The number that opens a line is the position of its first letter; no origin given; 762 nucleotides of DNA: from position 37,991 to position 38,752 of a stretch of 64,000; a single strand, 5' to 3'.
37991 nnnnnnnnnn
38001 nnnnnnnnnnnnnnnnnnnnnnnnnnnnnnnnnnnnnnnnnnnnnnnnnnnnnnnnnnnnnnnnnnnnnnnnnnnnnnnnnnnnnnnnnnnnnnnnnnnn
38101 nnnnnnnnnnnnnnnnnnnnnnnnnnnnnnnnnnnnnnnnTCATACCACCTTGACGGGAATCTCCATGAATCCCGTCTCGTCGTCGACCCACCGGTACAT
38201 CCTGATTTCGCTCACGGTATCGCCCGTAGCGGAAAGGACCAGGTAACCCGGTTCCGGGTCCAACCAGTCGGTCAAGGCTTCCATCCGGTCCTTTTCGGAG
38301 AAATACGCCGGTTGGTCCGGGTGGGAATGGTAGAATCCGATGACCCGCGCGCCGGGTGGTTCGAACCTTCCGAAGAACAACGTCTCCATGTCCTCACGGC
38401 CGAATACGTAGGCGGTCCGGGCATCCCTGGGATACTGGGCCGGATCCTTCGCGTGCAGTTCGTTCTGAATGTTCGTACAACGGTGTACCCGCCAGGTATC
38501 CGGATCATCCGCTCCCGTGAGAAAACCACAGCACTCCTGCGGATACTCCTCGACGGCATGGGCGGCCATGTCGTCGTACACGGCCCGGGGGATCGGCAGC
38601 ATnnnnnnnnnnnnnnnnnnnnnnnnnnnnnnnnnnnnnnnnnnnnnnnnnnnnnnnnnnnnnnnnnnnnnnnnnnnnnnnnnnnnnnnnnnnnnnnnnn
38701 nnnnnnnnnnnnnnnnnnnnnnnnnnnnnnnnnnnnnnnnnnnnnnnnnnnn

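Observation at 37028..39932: JAMM/MPN+ metalloprotease embedded in an Fe-S carrier / Moco-maturation operon (erpA-mrp-JAMM-xdhC)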

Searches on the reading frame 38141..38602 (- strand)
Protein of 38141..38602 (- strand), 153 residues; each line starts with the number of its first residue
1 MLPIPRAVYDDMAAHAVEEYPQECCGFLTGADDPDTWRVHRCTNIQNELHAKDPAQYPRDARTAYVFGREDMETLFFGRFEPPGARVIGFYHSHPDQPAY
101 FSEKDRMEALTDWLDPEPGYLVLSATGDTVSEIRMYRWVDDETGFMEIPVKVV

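Call 3: search_protein_families(library=pfam, proteins=[window:38141-38602:-], max_evalue=0.01)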
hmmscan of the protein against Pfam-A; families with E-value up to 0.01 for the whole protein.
window:38141-38602:- (153 aa): 2 families
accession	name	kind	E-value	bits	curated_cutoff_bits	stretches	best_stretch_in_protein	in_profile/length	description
PF14464.11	Prok-JAB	-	1.1e-19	70.9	25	1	6-125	2-103/114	Prokaryotic homologs of the JAB domain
PF01398.27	JAB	-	1.6e-08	34.8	22.5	1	4-105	8-104/117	JAB1/Mov34/MPN/PAD-1 ubiquitin protease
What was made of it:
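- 38141..38602 (-): JAMM/MPN+ zinc peptidase, 153 aa, of the CysO-associated (Mec-type) subfamily. Pfam Prok-JAB and JAB (call 3).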

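Call 4: search_protein_families(library=ncbifam, proteins=[window:38141-38602:-], max_evalue=0.01)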
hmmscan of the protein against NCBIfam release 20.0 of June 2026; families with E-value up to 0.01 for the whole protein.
window:38141-38602:- (153 aa): 2 families
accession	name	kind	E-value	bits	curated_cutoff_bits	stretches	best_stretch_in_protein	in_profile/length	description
NF041370.1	desamp_Halo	equivalog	5.5e-16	58.7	130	1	4-142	3-125/133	desampylase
TIGR03735.1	PRTRC_A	hypoth_equivalog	0.0047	16.5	101.8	0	92-107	141-156/192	PRTRC system protein A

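Call 6: find_encoding_contigs(protein=window:38141-38602:-, flank=10000, max_places=10)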
Protein window:38141-38602:- (153 aa): 17 contigs read that carry it; 10 places shown.
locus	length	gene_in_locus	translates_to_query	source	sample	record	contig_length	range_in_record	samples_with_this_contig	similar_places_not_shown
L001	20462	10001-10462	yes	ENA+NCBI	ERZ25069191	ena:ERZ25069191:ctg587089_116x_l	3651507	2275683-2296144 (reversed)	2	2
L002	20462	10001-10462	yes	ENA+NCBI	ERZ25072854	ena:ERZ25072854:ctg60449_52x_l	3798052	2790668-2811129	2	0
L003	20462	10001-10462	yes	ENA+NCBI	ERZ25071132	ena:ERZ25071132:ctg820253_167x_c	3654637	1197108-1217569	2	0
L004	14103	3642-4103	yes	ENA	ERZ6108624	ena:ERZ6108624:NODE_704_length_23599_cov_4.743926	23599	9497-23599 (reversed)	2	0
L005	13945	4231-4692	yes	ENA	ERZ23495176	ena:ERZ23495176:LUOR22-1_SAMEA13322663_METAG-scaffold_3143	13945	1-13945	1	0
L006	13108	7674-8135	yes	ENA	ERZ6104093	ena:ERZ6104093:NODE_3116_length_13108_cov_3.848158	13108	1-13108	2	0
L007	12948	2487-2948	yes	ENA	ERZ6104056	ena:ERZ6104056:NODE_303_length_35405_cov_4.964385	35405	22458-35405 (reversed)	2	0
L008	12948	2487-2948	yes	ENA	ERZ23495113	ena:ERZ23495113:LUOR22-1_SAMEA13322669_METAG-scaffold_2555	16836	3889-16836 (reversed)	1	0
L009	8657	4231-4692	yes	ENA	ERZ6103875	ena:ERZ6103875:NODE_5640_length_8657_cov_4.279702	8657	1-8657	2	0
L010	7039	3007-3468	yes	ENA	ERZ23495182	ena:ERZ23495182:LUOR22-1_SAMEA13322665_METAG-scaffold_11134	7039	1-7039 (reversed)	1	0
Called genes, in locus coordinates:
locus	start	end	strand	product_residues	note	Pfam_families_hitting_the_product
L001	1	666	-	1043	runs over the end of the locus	PF07517:SecA_DEAD, PF00270:DEAD (faint), PF01043:SecA_PP_bind, PF21090:P-loop_SecA, PF07516:SecA_SW, PF02810:SEC-C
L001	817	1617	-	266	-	PF00140:Sigma70_r1_2, PF04542:Sigma70_r2, PF04539:Sigma70_r3, PF04545:Sigma70_r4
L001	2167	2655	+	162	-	PF02700:PurS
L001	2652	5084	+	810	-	PF18072:FGAR-AT_linker, PF00586:AIRS, PF02769:AIRS_C, PF00586:AIRS, PF02769:AIRS_C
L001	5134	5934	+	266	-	PF13507:GATase_5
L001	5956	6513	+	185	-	PF13491:FtsK_4TM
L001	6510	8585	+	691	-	PF00082:Peptidase_S8, PF13860:FlgD_ig (weak)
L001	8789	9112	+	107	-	PF01521:Fe-S_biosyn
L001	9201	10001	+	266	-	PF01656:CbiA, PF02374:ArsA_ATPase (faint), PF09140:MipZ (weak), PF10609:ParA, PF13614:AAA_31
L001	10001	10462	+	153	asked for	PF01398:JAB, PF14464:Prok-JAB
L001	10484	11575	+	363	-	PF02625:XdhC_CoxI, PF13478:XdhC_C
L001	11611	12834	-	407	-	PF00155:Aminotran_1_2 (weak), PF00266:Aminotran_5, PF01041:DegT_DnrJ_EryC1, PF01212:Beta_elim_lyase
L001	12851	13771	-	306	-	PF02881:SRP54_N, PF13191:AAA_16 (weak), PF06414:Zeta_toxin (faint), PF00448:SRP54, PF13401:AAA_22 (weak), PF13604:AAA_30 (weak)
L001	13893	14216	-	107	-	PF00085:Thioredoxin, PF13098:Thioredoxin_2, PF13905:Thioredoxin_8 (weak)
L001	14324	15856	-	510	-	PF00072:Response_reg, PF00158:Sigma54_activat, PF14532:Sigma54_activ_2, PF07728:AAA_5 (weak), PF25601:AAA_lid_14, PF02954:HTH_8, PF18024:HTH_50 (faint)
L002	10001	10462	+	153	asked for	PF01398:JAB, PF14464:Prok-JAB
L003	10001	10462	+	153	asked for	PF01398:JAB, PF14464:Prok-JAB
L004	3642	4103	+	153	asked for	PF01398:JAB, PF14464:Prok-JAB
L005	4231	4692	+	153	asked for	PF01398:JAB, PF14464:Prok-JAB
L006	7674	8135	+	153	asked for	PF01398:JAB, PF14464:Prok-JAB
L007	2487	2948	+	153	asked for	PF01398:JAB, PF14464:Prok-JAB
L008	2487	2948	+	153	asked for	PF01398:JAB, PF14464:Prok-JAB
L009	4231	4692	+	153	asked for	PF01398:JAB, PF14464:Prok-JAB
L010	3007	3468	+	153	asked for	PF01398:JAB, PF14464:Prok-JAB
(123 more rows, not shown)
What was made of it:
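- Checked: Gene callers also use the TTG at 39402, giving 266 aa (call 6).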

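Call 7: find_homologous_proteins(query=window:38144-38602:-)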
Query window:38144-38602:- (153 aa): 624 proteins with E <= 0.001 among 647 candidates; the best 120 are listed.
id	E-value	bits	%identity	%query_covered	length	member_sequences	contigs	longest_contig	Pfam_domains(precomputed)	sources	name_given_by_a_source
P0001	3.5e-97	341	93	100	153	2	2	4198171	PF01398.27,PF14464.12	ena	-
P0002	3.5e-93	328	92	100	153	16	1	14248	PF01398.27,PF14464.12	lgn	-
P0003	4.8e-88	311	83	100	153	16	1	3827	PF01398.27,PF14464.12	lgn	-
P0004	9.2e-85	300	80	100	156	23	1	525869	PF01398.27,PF14464.12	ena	-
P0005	7.1e-82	291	78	100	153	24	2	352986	PF01398.27,PF14464.12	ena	-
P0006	5.5e-80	285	78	100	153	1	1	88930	PF01398.27,PF14464.12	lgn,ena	-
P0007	1.0e-79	284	77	100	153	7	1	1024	PF01398.27,PF14464.12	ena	-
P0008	3.5e-76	273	69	98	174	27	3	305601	PF14464.12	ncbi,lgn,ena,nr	ncbi:MAG: hypothetical protein F4014_03765 [Gemmatimonadetes bacterium]|nr:hypothetical protein [Gem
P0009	1.7e-75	270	73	100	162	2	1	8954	PF14464.12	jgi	-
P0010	2.5e-75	270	66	100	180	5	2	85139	PF14464.12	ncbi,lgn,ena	-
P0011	4.8e-75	269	74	98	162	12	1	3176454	PF14464.12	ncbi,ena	-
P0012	8.1e-75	268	68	100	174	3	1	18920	PF14464.12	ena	-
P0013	8.1e-75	268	67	100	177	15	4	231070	PF14464.12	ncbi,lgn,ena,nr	ncbi:MAG: hypothetical protein F4Y38_09350 [Gemmatimonadetes bacterium]|nr:hypothetical protein [Gem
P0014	7.8e-74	265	66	100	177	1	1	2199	PF14464.12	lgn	-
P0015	7.9e-74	265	64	100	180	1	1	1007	PF14464.12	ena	-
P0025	7.7e-65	236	64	99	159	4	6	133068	PF01398.27,PF14464.12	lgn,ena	-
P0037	6.3e-52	194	55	100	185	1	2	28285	PF14464.12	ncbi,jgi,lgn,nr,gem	ncbi:MAG: M67 family metallopeptidase [candidate division Zixibacteria bacterium]|nr:M67 family meta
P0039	1.5e-50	189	54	100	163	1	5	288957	PF14464.12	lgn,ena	-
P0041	2.3e-34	137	45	97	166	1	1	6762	PF14464.12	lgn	-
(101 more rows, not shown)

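Call 11: find_related_loci(query=A1, collection=genome_contigs, flank=10000)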
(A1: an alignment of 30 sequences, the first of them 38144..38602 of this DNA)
Query A1 (153 aa) in genome_contigs; peptide patterns used: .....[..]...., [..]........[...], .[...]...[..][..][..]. (x = any residue, [..] = any of these).
600 stretches matched a pattern (row limit reached: there are more); 573 encode a relative of the query (tblastn E <= 1e-3); the best 80 are kept; 80 distinct loci.
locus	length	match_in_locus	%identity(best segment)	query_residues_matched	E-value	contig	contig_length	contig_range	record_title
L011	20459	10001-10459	95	1-153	2e-98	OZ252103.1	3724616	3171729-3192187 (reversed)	MAG: bacterium isolate 8b9b2d7a-c40d-4f90-8ad6-3455a0001c0c genome assembly, chromosome: 1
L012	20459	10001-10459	92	1-153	2e-95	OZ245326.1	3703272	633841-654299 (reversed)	MAG: bacterium isolate 5c86cc85-80a8-49d9-b8ce-0f4659ada66a genome assembly, chromosome: 1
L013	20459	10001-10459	84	1-153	8e-89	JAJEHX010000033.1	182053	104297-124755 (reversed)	MAG: Candidatus Latescibacterota bacterium isolate p16x63bins.21 k141_662955, whole genome shotgun sequence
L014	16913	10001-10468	83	1-153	1e-87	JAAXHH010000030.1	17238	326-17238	MAG: Candidatus Latescibacterota bacterium isolate Plut_88884 unfiltered_Plut_88884_genomic_contig_215612, whole genome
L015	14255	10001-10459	76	1-153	5e-82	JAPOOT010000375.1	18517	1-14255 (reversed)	MAG: Gemmatimonadetes bacterium isolate APA_bin_41 c_000000141056, whole genome shotgun sequence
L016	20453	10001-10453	77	1-151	8e-81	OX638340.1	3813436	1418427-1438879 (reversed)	MAG: uncultured Gemmatimonadota bacterium isolate 6ed59a95-0d5b-4630-9937-108f2708d2fb genome assembly, chromosome: 1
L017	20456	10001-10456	69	1-152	9e-75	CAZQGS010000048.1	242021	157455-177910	MAG TPA_asm: uncultured Gemmatimonadota bacterium isolate SRP092796_co1_140 genome assembly, contig: k141_6659528, whole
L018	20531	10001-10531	65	1-153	1e-74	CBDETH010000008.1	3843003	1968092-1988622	MAG: bacterium isolate a37c322d-fd18-4de0-acdf-9ec38001f2fc genome assembly, contig: contig_8, whole genome shotgun sequ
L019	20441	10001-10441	60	1-147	8e-59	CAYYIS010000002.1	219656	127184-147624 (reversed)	MAG TPA_asm: uncultured Gemmatimonadota bacterium isolate SRP077602_co4_478 genome assembly, contig: NODE_19_length_2196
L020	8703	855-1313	55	1-153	1e-55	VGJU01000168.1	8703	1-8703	MAG: Candidatus Zixiibacteriota bacterium isolate K_Offshore_80m_m2_058 K_Offshore_80m_m2_058_Ga0194132_10015617, whole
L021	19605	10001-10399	46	12-145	8e-35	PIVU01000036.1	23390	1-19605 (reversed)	MAG: Nitrospirae bacterium isolate Glo_13 GloG15_CONTIG2427, whole genome shotgun sequence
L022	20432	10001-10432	42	2-146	3e-34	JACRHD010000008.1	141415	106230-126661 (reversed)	MAG: Nitrospirae bacterium isolate NC_groundwater_1768_Pr3_B-0.1um_50_19 SR-2_scaffold_141_464714, whole genome shotgun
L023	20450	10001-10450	42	2-153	6e-34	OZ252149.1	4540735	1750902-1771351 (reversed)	MAG: Candidatus Latescibacterota bacterium isolate 5250bc21-db7e-4a39-8016-0dfc5ffc07cb genome assembly, chromosome: 1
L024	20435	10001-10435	39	6-151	7e-34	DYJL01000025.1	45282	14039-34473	MAG TPA_asm: Nitrospira japonica isolate FI88_42_154 Afr_mines_FI88_343_length_45282_cov_66_855949, whole genome shotgun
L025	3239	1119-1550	45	1-147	4e-34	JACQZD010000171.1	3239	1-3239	MAG: Nitrospirae bacterium isolate NC_groundwater_1558_Pr4_S-0.65um_44_7 SR1-18-Sp65_coassembly_scaffold_415416, whole g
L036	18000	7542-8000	43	1-152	7e-32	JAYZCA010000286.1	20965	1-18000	MAG: Candidatus Latescibacterota bacterium isolate XB_MAG1219 DB_MAG1219_0286, whole genome shotgun sequence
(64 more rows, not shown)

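Call 16: search_solved_structures(query=window:38144-38602:-, max_evalue=0.01, show_alignments=2)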
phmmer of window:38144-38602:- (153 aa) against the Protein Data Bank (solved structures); distinct sequences matched with E-value up to 0.01: 2.
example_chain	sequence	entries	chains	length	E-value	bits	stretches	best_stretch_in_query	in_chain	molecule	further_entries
2kcq_A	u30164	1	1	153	4.2e-09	39.7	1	8-110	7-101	Mov34/MPN/PAD-1 family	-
2kks_A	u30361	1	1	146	5.7e-07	32.7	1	3-125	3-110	Uncharacterized protein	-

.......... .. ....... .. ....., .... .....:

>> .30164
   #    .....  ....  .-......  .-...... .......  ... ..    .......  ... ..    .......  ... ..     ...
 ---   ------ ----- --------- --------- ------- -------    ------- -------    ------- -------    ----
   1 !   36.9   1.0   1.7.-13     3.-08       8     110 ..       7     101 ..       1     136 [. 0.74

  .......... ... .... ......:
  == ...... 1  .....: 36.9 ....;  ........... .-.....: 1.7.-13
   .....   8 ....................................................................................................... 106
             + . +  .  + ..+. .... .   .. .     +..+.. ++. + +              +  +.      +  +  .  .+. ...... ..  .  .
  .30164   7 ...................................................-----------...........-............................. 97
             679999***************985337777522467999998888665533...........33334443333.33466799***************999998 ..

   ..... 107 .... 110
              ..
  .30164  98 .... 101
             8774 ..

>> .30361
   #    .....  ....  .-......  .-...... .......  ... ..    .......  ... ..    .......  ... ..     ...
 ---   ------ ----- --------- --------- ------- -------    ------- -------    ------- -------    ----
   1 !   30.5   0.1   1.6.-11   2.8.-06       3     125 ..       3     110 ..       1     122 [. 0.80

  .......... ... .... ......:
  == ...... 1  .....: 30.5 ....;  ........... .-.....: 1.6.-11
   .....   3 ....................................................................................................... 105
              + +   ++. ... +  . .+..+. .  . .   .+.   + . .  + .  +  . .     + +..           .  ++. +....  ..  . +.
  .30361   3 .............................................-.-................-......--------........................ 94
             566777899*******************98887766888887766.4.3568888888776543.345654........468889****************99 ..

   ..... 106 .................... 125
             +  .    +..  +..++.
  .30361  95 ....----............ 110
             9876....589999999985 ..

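Call 18: find_homologous_proteins(query=A2, max_evalue=0.001)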
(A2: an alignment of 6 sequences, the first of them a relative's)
Query A2 (6 sequences) (92 aa, profile of the alignment): 8000 proteins with E <= 0.001 among 8000 candidates; the best 120 are listed.
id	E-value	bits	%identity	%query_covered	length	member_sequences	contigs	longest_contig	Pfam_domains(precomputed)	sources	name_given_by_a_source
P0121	6.5e-49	182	100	100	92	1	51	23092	PF02597.27,PF09138.18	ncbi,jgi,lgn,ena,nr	ncbi:MAG: MoaD/ThiS family protein [Candidatus Latescibacterota bacterium]|jgi:molybdopterin synthas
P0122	7.8e-49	181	99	100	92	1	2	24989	PF02597.27,PF09138.18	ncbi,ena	-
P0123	9.3e-49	181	68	100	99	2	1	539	PF02597.27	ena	-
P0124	1.1e-48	181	99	100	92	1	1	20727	PF02597.27,PF09138.18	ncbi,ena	ncbi:MAG: ubiquitin-like small modifier protein 1 [Candidatus Latescibacterota bacterium]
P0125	1.1e-48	181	99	100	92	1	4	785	PF02597.27,PF09138.18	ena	-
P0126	1.4e-48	181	98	100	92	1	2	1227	PF02597.27,PF09138.18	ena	-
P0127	1.4e-48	180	99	100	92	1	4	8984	PF02597.27,PF09138.18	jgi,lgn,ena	-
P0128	1.7e-48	180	99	100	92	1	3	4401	PF02597.27,PF09138.18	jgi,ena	-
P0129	1.7e-48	180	99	100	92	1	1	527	PF02597.27,PF09138.18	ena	-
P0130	2.0e-48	180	100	99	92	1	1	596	PF02597.27,PF09138.18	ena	-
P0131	2.1e-48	180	99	100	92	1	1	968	PF02597.27,PF09138.18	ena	-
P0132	2.3e-48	180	99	100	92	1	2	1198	PF02597.27,PF09138.18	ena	-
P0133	2.9e-48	179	98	100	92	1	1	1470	PF02597.27,PF09138.18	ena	-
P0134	3.0e-48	179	96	100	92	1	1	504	PF02597.27,PF09138.18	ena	-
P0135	3.1e-48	179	68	99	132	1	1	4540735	PF02597.27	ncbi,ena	-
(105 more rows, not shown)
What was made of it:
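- Tried and rejected: I ran a profile search with six Latescibacterota CysO sequences and used contig length as a genome fingerprint (call 18).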

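Call 29: search_protein_families(library=pfam, proteins=[L019:7493-8626:+, L019:11615-12739:+], max_evalue=0.001)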
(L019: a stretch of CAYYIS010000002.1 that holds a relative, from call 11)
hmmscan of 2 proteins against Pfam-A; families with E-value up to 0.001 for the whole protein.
L019:7493-8626:+ (377 aa): 3 families
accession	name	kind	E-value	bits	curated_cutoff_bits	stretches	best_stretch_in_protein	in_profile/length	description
PF00266.25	Aminotran_5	-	1.8e-64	218.5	21.5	2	5-210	1-216/371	Aminotransferase class-V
PF01041.23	DegT_DnrJ_EryC1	-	3.8e-07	30.1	19.8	1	61-175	45-151/360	DegT/DnrJ/EryC1/StrS aminotransferase family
PF01212.27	Beta_elim_lyase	-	0.00034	20.5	27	1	35-206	30-209/288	Beta-eliminating lyase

L019:11615-12739:+ (374 aa): 1 family
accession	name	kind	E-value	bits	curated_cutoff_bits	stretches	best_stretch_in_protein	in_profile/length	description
PF02445.21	NadA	-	4.2e-100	335.1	27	1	43-371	10-295/295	Quinolinate synthetase A protein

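Call 30: find_encoding_contigs(protein=P0039, flank=7000, max_places=1)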
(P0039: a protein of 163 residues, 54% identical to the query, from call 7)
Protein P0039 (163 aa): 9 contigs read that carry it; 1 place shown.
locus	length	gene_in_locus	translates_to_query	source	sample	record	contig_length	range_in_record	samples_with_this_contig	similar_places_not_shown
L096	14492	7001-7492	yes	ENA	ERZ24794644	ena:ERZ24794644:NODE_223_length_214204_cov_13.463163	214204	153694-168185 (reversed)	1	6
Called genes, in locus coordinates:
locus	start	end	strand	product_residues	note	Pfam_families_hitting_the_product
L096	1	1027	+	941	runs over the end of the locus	PF13485:Peptidase_MA_2 (weak), PF00930:DPPIV_N (faint), PF26550:Tricorn_2nd, PF25174:Beta-prop_THOC3, PF26549:Tricorn_N, PF07676:PD40, PF26549:Tricorn_N, PF26550:Tricorn_2nd (weak), +1 more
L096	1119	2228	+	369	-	PF23414:Beta-prop_EML_2 (faint), PF01011:PQQ (faint), PF13360:PQQ_2, PF13570:Beta-prop_ACSF4, PF13360:PQQ_2, PF13570:Beta-prop_ACSF4, PF13360:PQQ_2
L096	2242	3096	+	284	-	PF08308:PEGA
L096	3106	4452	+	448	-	PF08450:SGL (faint), PF01436:NHL (faint)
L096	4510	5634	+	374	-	PF00266:Aminotran_5, PF01212:Beta_elim_lyase (weak), PF01041:DegT_DnrJ_EryC1 (weak), PF00266:Aminotran_5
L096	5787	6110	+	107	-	PF01521:Fe-S_biosyn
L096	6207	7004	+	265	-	PF01656:CbiA, PF09140:MipZ (faint), PF10609:ParA, PF13614:AAA_31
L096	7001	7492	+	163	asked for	PF14464:Prok-JAB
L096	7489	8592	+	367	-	PF02625:XdhC_CoxI, PF13478:XdhC_C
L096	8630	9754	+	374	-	PF02445:NadA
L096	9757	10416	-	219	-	-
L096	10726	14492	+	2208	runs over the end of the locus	PF00109:ketoacyl-synt, PF02801:Ketoacyl-synt_C, PF16197:KAsynt_C_assoc, PF22336:RhiE-like_linker, PF00698:Acyl_transf_1, PF21089:PKS_DH_N, PF14765:PS-DH, PF22953:SpnB_Rossmann, +8 more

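Call 31: find_encoding_contigs(protein=P0037, flank=7000, max_places=1)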
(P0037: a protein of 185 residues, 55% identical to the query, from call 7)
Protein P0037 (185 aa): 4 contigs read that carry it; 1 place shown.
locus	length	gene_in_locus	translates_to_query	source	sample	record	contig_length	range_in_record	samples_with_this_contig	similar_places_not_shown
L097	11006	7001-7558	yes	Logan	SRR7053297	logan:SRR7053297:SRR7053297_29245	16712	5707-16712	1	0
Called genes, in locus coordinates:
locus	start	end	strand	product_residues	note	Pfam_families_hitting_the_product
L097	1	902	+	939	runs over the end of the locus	PF00930:DPPIV_N (faint), PF26550:Tricorn_2nd, PF25174:Beta-prop_THOC3 (faint), PF26550:Tricorn_2nd, PF26549:Tricorn_N, PF07676:PD40, PF26549:Tricorn_N (weak)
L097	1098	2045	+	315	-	-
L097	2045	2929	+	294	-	PF08308:PEGA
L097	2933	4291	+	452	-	PF01436:NHL (faint), PF08450:SGL (faint), PF24684:Vgb_lyase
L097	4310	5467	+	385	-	PF00266:Aminotran_5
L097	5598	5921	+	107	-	PF01521:Fe-S_biosyn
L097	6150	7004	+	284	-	PF10609:ParA, PF01656:CbiA, PF02374:ArsA_ATPase (weak), PF09140:MipZ (weak), PF13614:AAA_31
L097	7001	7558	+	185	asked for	PF14464:Prok-JAB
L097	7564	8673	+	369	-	PF02625:XdhC_CoxI, PF13478:XdhC_C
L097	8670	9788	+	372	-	PF02445:NadA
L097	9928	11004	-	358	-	?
